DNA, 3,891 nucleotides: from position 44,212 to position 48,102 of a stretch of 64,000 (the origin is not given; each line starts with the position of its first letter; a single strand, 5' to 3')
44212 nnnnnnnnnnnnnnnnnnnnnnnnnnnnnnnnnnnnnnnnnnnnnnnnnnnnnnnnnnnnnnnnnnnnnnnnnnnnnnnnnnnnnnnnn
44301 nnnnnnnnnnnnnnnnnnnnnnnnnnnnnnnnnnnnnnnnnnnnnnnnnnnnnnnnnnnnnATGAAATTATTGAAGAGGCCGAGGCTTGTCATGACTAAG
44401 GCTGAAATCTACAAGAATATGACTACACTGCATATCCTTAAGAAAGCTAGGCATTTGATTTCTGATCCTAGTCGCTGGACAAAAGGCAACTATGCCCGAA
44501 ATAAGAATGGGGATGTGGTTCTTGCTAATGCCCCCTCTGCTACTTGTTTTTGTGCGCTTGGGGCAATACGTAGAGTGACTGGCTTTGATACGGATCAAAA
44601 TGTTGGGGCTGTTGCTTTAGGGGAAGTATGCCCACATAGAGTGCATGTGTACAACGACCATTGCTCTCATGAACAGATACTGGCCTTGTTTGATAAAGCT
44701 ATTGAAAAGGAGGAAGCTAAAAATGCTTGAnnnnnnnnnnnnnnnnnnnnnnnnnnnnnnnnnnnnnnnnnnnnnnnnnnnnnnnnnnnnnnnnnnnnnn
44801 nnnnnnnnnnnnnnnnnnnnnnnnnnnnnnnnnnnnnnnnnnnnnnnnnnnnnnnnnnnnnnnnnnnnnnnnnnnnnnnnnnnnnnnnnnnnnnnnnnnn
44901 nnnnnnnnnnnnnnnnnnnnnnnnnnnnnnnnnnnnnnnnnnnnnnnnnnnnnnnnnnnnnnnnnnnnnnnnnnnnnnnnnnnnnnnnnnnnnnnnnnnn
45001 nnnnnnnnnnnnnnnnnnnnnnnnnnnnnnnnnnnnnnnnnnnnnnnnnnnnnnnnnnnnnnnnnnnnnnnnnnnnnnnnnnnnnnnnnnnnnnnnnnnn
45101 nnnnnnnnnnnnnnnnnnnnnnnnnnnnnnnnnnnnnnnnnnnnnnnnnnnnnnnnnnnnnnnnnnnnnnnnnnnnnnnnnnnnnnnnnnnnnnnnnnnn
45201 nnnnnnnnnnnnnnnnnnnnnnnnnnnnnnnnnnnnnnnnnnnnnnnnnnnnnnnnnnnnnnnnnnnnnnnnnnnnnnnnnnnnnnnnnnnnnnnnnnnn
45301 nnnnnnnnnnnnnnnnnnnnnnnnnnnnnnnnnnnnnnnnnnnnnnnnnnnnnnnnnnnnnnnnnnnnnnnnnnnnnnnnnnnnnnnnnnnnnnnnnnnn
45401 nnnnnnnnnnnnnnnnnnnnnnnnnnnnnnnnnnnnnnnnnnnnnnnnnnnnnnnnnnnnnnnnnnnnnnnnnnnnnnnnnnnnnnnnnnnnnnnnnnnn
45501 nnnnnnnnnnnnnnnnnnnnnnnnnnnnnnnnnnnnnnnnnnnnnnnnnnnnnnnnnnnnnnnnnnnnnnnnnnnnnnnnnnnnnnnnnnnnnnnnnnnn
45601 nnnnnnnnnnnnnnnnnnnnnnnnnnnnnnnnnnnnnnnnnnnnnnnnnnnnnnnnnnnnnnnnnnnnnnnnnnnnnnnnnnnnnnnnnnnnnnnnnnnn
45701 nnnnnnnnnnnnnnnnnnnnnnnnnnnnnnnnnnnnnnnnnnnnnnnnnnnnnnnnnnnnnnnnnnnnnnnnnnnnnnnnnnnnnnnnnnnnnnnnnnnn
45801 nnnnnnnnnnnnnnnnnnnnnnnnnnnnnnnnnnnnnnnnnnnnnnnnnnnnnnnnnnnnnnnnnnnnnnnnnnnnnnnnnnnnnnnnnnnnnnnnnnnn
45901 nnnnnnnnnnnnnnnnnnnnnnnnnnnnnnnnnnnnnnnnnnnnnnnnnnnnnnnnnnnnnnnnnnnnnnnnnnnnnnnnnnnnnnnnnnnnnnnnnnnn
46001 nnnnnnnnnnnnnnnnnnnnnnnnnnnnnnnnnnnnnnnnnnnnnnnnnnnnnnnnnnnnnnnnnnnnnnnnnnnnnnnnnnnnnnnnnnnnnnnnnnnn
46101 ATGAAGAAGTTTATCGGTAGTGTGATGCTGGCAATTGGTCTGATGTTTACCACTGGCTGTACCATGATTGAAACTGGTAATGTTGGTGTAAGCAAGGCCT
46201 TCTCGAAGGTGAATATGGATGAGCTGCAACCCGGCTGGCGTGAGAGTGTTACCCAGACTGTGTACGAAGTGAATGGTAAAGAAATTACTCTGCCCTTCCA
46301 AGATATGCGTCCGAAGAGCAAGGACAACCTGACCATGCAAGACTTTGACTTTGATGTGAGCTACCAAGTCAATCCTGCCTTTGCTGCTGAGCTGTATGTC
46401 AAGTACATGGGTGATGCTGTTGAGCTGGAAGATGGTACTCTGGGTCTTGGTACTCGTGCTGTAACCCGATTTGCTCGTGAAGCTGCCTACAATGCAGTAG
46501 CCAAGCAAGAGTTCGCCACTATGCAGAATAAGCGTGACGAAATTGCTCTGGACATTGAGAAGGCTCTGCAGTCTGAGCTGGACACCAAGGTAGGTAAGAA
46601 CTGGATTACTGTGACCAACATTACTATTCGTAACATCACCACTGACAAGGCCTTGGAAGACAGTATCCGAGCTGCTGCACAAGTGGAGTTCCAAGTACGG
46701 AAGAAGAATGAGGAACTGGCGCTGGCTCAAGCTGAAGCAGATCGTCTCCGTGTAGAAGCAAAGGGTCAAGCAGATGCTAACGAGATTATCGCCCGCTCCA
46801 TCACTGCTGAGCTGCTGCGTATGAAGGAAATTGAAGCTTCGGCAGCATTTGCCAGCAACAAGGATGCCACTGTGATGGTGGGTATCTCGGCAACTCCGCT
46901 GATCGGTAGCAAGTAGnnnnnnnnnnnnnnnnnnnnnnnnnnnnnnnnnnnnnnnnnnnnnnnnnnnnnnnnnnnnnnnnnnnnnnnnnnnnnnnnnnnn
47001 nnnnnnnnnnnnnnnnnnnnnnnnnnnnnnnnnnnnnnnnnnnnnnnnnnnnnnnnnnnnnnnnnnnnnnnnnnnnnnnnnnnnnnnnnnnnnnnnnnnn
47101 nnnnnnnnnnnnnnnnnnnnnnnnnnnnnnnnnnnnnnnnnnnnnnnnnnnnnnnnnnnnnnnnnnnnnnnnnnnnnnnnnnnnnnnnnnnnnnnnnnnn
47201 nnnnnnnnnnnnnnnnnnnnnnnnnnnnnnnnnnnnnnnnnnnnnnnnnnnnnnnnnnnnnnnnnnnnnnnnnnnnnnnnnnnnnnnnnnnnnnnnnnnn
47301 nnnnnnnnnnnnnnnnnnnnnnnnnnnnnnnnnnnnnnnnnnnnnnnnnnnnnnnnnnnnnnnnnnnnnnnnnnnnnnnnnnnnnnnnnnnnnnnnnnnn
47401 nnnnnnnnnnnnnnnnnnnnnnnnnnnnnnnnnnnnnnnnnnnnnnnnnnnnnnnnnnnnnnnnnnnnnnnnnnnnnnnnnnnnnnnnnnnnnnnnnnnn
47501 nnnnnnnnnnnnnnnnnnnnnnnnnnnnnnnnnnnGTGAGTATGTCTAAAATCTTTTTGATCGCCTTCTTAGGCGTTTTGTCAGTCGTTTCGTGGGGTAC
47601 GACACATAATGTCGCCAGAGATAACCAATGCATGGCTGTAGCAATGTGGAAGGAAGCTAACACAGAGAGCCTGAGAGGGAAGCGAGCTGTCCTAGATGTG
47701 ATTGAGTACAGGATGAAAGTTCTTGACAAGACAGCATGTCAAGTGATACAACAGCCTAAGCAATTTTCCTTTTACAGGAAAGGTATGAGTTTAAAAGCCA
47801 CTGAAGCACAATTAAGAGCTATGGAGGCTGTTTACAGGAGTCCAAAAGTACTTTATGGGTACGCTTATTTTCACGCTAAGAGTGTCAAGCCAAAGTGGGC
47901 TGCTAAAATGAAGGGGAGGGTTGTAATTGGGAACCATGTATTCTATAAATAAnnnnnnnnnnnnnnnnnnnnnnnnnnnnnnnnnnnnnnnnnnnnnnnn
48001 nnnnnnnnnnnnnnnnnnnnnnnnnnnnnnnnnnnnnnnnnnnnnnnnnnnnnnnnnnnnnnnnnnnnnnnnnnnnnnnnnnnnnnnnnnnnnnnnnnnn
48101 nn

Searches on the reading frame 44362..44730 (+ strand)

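Call 82: search_protein_families(library=pfam, proteins=[window:44362-44730:+], max_evalue=0.001)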
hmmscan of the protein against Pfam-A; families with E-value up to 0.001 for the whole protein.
window:44362-44730:+ (122 aa): 1 family
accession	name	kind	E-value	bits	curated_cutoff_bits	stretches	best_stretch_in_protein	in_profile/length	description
PF19698.5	DUF6197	-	3.9e-15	56.5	24.6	1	21-115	5-110/111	Family of unknown function (DUF6197)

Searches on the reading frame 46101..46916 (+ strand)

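Call 82: search_protein_families(library=pfam, proteins=[window:46101-46916:+], max_evalue=0.001)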
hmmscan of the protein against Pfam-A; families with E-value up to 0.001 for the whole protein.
window:46101-46916:+ (271 aa): 1 family
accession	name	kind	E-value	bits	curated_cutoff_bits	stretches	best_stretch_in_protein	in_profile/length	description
PF01145.31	Band_7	-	3.4e-13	50.5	23.6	1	22-213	2-176/176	SPFH domain / Band 7 family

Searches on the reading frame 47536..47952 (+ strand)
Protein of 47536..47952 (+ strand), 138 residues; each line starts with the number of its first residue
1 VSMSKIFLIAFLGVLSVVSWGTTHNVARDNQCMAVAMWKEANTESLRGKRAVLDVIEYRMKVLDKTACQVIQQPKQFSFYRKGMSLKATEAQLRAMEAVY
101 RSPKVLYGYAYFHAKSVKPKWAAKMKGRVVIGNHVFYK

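Call 82: search_protein_families(library=pfam, proteins=[window:47536-47952:+], max_evalue=0.001)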
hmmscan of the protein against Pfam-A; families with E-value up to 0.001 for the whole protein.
window:47536-47952:+ (138 aa): 1 family
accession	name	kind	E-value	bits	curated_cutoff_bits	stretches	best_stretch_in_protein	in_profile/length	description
PF07486.17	Hydrolase_2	-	4.7e-16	59.7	27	1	44-137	2-100/100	Cell Wall Hydrolase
